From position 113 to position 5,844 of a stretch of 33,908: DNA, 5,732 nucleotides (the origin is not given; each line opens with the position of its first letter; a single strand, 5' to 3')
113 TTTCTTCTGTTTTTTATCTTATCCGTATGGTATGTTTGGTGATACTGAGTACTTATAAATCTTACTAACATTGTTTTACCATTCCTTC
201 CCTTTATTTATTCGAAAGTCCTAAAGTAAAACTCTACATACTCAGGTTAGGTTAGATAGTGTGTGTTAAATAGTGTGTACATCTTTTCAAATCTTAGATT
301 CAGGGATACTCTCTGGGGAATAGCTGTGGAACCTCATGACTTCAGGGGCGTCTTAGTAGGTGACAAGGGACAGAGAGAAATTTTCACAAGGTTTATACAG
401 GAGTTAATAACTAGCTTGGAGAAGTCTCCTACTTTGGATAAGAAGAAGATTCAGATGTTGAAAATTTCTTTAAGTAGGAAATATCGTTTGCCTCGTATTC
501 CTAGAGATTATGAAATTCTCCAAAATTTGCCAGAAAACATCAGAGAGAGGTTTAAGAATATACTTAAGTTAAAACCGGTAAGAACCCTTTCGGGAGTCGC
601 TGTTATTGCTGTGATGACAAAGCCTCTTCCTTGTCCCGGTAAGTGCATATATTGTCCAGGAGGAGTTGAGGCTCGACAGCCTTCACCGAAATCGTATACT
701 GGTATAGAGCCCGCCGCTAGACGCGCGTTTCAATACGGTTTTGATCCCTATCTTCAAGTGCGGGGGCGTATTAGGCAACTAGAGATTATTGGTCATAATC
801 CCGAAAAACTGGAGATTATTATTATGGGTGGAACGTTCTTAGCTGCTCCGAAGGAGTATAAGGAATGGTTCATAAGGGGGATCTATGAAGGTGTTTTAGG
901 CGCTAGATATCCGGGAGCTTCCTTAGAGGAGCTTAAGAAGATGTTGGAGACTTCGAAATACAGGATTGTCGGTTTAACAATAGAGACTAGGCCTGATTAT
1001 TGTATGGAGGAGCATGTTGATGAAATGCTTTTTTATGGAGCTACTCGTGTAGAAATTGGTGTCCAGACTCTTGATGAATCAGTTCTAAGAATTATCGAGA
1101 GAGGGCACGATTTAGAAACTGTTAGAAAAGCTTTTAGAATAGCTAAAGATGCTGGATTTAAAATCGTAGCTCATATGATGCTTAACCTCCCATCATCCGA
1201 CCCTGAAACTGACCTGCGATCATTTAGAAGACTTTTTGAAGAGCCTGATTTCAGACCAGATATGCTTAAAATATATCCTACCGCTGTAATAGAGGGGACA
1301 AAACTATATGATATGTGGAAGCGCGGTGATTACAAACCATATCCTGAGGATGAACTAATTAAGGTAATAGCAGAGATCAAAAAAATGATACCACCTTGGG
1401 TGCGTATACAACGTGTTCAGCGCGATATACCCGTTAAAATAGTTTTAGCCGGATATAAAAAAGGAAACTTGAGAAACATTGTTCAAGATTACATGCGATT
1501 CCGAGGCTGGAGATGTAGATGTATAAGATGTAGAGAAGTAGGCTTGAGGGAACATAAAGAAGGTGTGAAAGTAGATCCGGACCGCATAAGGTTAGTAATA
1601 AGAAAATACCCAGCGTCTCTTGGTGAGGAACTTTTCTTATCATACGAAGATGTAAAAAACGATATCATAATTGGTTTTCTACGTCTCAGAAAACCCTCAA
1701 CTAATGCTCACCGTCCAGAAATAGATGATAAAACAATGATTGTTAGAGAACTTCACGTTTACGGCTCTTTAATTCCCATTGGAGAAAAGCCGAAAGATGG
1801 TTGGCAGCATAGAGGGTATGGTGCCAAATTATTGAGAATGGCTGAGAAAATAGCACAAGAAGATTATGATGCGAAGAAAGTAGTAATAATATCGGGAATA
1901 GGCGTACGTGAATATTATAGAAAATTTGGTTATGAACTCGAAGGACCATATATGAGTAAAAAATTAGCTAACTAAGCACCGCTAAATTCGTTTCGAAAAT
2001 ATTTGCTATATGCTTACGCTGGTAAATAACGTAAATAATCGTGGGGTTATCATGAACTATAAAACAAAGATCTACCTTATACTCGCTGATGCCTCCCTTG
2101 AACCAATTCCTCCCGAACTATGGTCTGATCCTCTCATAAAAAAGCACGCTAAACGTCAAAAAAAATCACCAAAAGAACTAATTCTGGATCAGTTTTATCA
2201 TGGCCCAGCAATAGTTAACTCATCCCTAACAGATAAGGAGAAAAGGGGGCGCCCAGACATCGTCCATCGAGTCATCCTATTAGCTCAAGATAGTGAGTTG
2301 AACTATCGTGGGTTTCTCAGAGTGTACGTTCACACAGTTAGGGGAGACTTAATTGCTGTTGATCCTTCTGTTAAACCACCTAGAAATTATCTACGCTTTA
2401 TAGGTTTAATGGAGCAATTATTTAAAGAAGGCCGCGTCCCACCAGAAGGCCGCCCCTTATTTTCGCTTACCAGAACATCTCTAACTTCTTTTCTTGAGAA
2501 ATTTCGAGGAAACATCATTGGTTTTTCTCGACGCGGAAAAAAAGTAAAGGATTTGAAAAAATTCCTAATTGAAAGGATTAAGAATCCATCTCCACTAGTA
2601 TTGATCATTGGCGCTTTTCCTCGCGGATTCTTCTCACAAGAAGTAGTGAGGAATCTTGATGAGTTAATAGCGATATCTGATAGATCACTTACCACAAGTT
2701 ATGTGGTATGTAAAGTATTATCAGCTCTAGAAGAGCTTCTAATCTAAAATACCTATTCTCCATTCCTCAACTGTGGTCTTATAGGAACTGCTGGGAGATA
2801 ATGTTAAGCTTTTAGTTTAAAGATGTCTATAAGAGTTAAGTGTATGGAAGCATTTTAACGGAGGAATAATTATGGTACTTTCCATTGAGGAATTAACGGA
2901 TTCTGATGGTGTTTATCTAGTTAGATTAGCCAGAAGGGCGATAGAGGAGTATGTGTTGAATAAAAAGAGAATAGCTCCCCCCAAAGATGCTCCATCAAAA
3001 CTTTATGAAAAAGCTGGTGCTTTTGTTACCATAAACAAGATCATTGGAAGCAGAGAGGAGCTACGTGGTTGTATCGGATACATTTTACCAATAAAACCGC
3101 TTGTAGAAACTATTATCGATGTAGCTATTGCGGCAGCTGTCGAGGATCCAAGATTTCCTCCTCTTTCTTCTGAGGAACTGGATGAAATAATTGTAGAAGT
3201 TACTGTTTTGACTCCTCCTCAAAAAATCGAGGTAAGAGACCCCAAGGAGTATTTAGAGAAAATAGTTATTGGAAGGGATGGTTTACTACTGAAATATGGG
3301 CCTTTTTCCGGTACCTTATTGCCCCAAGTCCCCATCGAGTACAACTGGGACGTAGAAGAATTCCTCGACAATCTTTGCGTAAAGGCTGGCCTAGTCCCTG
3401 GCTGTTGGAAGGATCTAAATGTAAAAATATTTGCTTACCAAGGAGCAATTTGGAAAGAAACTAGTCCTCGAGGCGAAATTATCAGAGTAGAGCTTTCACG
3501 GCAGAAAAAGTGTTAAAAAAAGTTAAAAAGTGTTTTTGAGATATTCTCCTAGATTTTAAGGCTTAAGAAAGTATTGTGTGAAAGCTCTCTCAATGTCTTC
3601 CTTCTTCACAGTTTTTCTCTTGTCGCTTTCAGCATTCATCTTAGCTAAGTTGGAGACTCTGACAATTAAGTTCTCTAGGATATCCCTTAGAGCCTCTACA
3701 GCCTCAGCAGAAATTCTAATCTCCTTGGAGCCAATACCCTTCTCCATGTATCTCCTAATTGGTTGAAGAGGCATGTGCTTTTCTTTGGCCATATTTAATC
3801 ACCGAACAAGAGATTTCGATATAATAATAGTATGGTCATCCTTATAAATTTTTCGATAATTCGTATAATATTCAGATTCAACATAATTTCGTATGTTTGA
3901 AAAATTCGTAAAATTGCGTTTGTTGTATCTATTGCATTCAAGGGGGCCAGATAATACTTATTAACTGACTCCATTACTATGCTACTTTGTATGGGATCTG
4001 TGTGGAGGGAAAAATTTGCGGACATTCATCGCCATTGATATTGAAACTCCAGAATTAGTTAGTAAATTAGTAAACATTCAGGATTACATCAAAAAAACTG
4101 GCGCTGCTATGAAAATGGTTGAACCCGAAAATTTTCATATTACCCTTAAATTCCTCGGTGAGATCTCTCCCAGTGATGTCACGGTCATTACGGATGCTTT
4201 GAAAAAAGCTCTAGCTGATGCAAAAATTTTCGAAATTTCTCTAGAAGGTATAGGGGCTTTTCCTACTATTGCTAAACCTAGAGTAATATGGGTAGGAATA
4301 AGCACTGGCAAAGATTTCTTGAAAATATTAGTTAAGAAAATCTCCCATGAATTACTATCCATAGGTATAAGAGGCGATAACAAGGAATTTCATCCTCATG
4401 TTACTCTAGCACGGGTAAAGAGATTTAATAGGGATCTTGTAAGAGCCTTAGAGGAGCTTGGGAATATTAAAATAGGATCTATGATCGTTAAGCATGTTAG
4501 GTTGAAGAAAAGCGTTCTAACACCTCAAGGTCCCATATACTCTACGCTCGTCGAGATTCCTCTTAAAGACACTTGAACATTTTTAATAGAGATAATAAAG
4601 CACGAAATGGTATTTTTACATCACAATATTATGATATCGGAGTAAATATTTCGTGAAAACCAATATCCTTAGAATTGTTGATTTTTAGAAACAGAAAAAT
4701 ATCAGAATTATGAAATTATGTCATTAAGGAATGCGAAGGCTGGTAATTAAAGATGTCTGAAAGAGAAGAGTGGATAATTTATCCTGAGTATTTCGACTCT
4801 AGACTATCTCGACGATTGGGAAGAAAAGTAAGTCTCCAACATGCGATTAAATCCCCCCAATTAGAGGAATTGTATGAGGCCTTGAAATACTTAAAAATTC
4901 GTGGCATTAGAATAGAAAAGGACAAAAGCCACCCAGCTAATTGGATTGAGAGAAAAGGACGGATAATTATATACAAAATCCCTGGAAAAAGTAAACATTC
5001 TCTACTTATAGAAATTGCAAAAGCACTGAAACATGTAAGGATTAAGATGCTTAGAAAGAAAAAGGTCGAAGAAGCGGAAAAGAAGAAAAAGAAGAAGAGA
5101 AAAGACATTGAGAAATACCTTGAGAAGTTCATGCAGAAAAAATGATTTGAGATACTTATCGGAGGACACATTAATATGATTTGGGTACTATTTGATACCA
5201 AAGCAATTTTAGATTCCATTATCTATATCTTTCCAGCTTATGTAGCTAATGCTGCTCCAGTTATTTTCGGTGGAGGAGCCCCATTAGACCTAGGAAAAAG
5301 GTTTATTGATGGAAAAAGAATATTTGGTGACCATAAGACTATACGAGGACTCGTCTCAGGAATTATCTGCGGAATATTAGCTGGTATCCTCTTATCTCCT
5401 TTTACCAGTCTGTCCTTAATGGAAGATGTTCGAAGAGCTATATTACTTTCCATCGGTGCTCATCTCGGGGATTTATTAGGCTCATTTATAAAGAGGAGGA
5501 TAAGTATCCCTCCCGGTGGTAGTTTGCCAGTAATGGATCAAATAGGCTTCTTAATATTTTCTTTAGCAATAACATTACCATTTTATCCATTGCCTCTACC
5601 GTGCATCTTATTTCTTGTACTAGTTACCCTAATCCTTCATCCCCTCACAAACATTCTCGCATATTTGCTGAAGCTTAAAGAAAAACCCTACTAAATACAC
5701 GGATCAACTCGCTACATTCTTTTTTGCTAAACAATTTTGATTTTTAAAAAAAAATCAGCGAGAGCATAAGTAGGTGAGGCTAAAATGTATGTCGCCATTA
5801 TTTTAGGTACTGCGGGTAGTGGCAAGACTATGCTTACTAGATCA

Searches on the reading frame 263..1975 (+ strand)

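Call 17: search_protein_families(library=pfam, proteins=[window:263-1975:+], max_evalue=0.001)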
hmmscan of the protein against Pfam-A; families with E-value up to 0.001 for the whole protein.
window:263-1975:+ (570 aa): 3 families
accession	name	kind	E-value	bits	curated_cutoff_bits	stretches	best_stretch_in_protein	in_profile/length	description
PF16199.10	Radical_SAM_C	-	2.3e-25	88.9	31.9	1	332-411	1-83/85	Radical_SAM C-terminal domain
PF04055.27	Radical_SAM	-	1.3e-20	74.7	29.5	1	124-311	7-153/166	Radical SAM superfamily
PF23613.1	ELP3_N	-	2.5e-13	50.2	27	1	42-108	2-69/70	ELP3 N-terminal domain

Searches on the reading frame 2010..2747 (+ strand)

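Call 17: search_protein_families(library=pfam, proteins=[window:2010-2747:+], max_evalue=0.001)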
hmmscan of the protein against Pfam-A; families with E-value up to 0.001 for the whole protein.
window:2010-2747:+ (245 aa): 1 family
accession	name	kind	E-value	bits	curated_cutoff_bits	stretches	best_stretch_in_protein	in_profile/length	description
PF03587.19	EMG1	-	2.3e-53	181.1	28.2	1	23-241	1-197/197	EMG1/NEP1 methyltransferase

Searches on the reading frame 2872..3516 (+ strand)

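Call 17: search_protein_families(library=pfam, proteins=[window:2872-3516:+], max_evalue=0.001)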
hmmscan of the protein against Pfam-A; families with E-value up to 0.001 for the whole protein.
window:2872-3516:+ (214 aa): 1 family
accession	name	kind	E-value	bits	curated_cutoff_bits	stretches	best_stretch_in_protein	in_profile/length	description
PF01871.22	AMMECR1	-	3.2e-56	189.9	25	1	17-193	1-167/168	AMMECR1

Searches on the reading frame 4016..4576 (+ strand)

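Call 17: search_protein_families(library=pfam, proteins=[window:4016-4576:+], max_evalue=0.001)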
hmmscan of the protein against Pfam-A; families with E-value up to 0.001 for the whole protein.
window:4016-4576:+ (186 aa): 3 families
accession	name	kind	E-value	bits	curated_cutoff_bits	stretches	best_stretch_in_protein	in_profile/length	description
PF02834.22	LigT_PEase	-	1.1e-28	99.6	23.3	2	11-92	4-87/87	LigT like Phosphoesterase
PF10469.15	AKAP7_NLS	-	1.2e-12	48.6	24.4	1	4-139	4-154/208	AKAP7 2'5' RNA ligase-like domain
PF13563.12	2_5_RNA_ligase2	-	1.4e-12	48.4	27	1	39-136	25-118/152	2'-5' RNA ligase superfamily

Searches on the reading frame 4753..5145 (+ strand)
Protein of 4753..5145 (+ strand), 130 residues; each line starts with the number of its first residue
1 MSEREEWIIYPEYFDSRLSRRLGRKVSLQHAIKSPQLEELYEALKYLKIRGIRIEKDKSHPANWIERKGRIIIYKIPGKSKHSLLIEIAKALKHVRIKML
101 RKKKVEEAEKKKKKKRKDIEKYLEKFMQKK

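Call 17: search_protein_families(library=pfam, proteins=[window:4753-5145:+], max_evalue=0.001)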
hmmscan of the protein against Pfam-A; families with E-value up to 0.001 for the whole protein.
window:4753-5145:+ (130 aa): 1 family
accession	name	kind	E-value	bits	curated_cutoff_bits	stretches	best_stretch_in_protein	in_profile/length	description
PF01922.23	SRP19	-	6.4e-20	72.2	25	1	8-94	1-94/95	SRP19 protein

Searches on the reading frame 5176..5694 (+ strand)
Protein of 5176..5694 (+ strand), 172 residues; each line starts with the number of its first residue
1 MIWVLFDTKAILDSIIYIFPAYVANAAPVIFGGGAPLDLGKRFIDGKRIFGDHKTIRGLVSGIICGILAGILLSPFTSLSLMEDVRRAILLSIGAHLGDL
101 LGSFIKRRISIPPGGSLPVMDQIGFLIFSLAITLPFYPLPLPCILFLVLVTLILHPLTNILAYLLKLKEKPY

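Call 17: search_protein_families(library=pfam, proteins=[window:5176-5694:+], max_evalue=0.001)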
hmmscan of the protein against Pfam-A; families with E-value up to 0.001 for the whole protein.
window:5176-5694:+ (172 aa): 2 families
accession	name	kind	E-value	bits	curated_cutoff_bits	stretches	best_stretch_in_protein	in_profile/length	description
PF01864.22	CarS-like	-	8.4e-49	166.3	22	1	10-172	4-175/175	CDP-archaeol synthase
PF01148.25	CTP_transf_1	-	2.4e-07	31.3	24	1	54-111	170-230/264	Cytidylyltransferase family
